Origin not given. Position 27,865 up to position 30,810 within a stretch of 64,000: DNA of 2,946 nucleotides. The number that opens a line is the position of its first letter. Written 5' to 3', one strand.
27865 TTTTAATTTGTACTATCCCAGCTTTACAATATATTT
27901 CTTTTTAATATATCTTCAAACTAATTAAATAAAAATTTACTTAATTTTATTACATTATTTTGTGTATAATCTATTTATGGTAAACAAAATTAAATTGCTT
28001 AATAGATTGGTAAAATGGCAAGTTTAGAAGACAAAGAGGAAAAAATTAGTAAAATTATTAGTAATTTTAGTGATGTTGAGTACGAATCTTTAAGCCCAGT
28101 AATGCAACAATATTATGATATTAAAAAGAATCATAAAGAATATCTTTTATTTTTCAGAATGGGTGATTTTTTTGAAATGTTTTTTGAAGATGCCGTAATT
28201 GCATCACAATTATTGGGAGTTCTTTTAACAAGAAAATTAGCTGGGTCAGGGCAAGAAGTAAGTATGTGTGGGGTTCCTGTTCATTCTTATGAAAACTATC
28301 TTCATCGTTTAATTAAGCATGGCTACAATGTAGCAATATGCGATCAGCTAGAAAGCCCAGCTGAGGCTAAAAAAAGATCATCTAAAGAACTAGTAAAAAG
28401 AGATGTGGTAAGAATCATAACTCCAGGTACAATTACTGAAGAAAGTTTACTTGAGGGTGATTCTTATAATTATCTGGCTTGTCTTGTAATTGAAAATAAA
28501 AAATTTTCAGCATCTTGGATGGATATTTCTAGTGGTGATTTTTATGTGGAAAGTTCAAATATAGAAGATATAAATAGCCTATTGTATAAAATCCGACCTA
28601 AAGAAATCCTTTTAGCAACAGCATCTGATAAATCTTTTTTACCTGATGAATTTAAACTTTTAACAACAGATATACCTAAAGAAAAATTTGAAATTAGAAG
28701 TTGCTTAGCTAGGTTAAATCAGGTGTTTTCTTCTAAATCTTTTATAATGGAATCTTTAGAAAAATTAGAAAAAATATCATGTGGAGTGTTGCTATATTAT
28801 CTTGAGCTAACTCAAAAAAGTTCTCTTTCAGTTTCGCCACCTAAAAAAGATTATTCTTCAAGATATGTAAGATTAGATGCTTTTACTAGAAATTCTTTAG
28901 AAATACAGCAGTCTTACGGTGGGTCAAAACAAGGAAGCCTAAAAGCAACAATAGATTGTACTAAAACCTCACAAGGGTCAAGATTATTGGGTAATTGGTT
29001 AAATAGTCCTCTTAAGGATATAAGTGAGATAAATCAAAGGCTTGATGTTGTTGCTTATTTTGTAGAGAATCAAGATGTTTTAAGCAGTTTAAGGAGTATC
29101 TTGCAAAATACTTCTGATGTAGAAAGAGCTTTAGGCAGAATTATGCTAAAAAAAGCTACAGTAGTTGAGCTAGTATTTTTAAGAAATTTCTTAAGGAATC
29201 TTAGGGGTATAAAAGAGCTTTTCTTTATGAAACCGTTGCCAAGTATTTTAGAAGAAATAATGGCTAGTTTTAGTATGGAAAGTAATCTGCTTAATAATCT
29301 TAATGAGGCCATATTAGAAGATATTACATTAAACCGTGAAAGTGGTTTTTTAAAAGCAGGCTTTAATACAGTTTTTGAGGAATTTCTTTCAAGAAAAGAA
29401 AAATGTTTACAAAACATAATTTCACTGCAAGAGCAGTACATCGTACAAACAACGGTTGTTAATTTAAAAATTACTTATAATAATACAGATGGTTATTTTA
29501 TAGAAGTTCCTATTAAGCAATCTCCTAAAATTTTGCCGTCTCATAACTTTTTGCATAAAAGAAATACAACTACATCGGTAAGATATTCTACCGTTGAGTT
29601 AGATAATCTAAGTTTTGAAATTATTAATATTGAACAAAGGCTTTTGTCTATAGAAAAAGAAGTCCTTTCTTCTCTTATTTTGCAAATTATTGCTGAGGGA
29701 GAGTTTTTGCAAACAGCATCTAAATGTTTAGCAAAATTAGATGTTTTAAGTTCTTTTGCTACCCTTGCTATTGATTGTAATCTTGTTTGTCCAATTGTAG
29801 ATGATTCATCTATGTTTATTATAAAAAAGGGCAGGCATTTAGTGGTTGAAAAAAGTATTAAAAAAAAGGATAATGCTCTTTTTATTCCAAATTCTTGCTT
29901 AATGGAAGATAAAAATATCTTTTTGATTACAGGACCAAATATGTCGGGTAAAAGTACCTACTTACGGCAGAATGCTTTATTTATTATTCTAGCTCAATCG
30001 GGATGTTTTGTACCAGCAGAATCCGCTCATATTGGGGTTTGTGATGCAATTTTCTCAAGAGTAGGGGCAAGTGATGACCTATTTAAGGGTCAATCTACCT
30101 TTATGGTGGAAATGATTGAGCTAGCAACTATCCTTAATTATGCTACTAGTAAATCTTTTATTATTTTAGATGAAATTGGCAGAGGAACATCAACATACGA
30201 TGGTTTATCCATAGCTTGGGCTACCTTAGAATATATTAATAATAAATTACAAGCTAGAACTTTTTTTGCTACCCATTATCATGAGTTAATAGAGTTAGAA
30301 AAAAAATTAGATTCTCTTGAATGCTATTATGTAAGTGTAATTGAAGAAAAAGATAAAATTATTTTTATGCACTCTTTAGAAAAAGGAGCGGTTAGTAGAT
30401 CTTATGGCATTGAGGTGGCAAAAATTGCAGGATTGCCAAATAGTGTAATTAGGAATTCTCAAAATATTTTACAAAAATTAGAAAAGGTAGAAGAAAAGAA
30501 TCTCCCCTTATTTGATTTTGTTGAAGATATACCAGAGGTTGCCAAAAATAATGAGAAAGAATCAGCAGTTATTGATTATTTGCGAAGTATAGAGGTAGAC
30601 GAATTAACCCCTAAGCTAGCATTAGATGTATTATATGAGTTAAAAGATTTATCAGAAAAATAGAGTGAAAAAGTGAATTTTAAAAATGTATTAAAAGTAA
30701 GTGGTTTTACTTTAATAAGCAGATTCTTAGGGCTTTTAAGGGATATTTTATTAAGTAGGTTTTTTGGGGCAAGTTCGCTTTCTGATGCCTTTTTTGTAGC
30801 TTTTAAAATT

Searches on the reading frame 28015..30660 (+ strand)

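Call 13: search_protein_families(library=ncbifam, proteins=[window:28015-30660:+], max_evalue=0.001)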
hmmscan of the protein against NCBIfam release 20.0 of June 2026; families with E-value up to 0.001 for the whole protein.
window:28015-30660:+ (882 aa): 4 families
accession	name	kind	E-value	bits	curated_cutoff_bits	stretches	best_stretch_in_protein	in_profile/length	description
NF003810.1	PRK05399.1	equivalog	1.2e-261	870.9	480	1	27-823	2-793/793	DNA mismatch repair protein MutS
TIGR01070.1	mutS1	equivalog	5.8e-238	792.4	641.7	1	27-877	2-839/840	DNA mismatch repair protein MutS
NF052383.1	ATPase_KamC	equivalog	3.2e-54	184.6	300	1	338-762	37-434/508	lysine 5,6-aminomutase reactivase ATPase KamC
TIGR01069.2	mutS2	equivalog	3.6e-46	157.9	400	1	318-823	23-515/790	endonuclease MutS2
